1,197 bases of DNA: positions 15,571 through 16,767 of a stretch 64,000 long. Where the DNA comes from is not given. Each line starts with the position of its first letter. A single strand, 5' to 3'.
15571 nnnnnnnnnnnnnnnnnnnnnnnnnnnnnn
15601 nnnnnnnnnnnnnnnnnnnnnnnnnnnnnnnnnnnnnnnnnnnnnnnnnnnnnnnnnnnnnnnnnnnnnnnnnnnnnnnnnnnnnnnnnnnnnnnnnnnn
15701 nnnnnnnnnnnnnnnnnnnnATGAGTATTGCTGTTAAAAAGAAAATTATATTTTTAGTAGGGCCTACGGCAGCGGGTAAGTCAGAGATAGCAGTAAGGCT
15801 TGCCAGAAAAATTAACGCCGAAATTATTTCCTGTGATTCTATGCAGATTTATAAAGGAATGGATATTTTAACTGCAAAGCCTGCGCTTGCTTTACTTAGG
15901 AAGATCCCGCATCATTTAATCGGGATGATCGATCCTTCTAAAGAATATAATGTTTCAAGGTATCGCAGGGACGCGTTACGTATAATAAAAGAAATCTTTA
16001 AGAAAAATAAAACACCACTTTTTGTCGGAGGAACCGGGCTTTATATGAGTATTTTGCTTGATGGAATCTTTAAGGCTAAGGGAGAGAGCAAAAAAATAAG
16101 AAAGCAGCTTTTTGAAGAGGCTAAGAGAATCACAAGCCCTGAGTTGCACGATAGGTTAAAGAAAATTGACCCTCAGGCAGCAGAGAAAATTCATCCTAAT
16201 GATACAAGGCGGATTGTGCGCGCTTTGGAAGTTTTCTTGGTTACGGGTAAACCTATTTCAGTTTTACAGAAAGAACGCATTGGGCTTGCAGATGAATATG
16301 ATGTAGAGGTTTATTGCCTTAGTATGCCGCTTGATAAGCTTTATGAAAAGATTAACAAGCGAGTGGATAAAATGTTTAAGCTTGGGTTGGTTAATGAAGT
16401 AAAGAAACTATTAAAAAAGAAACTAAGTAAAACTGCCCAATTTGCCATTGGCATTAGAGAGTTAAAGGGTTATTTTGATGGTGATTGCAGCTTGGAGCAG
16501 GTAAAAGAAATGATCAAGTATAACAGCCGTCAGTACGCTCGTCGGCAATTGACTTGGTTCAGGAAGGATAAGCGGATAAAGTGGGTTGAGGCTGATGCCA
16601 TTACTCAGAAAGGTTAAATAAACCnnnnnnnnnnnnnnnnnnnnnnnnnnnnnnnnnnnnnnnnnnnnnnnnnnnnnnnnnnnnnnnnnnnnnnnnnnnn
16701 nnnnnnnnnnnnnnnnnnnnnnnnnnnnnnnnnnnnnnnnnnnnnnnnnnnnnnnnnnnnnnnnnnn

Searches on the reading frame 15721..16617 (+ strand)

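Call 11: search_protein_families(library=pfam, proteins=[window:15721-16617:+], max_evalue=0.001)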
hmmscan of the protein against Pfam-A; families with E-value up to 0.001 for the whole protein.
window:15721-16617:+ (298 aa): 3 families
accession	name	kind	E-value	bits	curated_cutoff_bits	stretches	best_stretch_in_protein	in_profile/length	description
PF01715.23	IPPT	-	1.7e-84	283.8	23.6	1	42-283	1-243/243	IPP transferase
PF01745.22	IPT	-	1.4e-05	25.1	20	1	9-55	3-49/233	Isopentenyl transferase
PF13671.12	AAA_33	-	0.00032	21.5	27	0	10-41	2-33/143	AAA domain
